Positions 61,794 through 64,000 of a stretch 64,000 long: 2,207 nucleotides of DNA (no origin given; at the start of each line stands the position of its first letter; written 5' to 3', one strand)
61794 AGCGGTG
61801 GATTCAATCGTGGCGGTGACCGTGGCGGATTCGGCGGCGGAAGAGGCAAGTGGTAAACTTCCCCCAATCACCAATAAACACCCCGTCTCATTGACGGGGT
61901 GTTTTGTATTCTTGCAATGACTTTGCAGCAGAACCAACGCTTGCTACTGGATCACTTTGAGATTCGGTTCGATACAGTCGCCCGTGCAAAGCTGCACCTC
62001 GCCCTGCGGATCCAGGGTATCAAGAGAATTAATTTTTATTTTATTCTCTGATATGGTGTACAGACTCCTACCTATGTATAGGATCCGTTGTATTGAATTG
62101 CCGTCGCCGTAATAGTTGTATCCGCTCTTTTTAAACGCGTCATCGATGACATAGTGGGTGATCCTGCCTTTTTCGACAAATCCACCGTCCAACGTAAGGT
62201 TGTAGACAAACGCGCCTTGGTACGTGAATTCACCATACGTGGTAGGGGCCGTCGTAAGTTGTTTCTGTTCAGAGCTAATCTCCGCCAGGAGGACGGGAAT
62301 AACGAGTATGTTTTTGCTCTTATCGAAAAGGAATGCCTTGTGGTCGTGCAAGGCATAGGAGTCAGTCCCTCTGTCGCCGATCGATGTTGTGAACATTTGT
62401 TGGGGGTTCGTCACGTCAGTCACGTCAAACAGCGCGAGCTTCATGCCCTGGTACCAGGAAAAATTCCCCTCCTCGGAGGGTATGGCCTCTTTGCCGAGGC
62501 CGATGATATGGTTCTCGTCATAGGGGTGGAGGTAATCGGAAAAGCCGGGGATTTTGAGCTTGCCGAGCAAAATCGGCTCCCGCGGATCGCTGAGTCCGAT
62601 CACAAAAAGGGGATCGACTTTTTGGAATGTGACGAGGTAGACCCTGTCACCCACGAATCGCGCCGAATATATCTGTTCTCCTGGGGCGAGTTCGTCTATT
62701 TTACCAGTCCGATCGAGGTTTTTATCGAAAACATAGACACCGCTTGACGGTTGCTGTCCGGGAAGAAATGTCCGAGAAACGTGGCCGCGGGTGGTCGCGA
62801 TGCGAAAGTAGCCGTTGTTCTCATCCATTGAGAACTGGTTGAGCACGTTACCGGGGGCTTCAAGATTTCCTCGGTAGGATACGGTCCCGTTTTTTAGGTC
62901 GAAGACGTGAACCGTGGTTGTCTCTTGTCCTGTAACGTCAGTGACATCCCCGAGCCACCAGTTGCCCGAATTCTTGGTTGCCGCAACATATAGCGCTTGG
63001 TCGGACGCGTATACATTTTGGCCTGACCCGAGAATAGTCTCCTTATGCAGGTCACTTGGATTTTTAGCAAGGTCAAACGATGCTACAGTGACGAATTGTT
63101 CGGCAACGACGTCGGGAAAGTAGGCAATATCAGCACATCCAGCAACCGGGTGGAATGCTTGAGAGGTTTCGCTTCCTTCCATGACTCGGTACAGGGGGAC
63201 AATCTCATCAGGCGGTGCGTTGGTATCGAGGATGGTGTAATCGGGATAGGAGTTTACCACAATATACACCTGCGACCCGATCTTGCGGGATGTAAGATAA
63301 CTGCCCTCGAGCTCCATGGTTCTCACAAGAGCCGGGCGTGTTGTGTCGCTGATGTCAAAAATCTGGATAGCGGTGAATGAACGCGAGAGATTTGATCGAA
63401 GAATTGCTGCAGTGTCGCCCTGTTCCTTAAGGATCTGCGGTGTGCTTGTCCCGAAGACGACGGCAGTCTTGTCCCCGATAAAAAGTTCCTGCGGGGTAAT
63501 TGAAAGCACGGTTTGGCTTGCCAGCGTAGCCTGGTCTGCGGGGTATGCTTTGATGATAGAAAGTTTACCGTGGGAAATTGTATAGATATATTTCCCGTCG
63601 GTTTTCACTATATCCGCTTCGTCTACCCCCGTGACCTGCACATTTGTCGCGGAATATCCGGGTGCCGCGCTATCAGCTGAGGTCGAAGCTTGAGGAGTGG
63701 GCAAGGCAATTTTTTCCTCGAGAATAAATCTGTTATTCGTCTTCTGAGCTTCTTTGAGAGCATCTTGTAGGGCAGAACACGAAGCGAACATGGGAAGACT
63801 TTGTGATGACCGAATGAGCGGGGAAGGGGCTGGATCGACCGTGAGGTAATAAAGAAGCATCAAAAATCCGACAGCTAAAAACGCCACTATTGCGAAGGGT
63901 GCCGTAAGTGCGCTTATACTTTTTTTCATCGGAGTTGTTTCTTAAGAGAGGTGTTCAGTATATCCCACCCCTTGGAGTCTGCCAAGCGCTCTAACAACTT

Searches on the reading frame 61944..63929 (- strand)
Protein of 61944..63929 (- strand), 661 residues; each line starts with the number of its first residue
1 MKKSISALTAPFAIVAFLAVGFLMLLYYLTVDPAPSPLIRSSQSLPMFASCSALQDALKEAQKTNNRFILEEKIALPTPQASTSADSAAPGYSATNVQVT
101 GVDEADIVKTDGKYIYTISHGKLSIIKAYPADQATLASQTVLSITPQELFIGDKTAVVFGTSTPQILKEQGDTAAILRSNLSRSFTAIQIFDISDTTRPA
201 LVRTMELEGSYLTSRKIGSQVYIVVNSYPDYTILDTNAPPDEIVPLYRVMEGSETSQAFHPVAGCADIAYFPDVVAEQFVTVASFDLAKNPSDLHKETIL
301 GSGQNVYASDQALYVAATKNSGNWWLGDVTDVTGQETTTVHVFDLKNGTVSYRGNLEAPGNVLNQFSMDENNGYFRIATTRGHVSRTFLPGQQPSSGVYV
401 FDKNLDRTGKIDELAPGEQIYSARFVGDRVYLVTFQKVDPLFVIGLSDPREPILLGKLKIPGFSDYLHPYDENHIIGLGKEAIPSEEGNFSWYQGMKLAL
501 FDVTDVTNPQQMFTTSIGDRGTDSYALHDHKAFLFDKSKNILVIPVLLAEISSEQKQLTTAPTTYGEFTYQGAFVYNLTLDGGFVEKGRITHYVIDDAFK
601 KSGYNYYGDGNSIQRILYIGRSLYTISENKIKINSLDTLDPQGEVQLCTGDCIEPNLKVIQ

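Call 65: find_encoding_contigs(protein=window:61944-63929:-, flank=10000, max_places=1)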
Protein window:61944-63929:- (661 aa): 10 contigs read that carry it; 1 place shown.
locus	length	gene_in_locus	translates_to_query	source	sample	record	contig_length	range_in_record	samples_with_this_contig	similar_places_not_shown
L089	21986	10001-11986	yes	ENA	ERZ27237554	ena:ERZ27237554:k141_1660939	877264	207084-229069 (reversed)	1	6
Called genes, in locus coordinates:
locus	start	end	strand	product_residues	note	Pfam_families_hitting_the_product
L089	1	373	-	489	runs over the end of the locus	PF13641:Glyco_tranf_2_3 (weak), PF13632:Glyco_trans_2_3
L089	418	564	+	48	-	-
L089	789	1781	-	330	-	PF00294:PfkB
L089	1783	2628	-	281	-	PF01116:F_bP_aldolase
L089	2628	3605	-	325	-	PF02779:Transket_pyr, PF02780:Transketolase_C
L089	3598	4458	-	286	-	PF00456:Transketolase_N, PF13292:DXP_synthase_N, PF00676:E1_dh (weak), PF09364:XFP_N (weak)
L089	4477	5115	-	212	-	PF00834:Ribul_P_3_epim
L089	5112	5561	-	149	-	PF02502:LacAB_rpiB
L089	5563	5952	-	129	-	PF02629:CoA_binding (weak), PF13380:CoA_binding_2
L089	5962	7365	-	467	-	PF00512:HisKA, PF02518:HATPase_c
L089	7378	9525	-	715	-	PF17957:Big_7 (weak), PF18884:TSP3_bac (weak), PF19077:Big_13 (weak)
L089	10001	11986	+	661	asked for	PF09826:Beta_propel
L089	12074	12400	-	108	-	PF00076:RRM_1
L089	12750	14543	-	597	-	PF00009:GTP_EFTU, PF01926:MMR_HSR1, PF22042:EF-G_D2, PF03144:GTP_EFTU_D2, PF00679:EFG_C, PF21018:BipA_C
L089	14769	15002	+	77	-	-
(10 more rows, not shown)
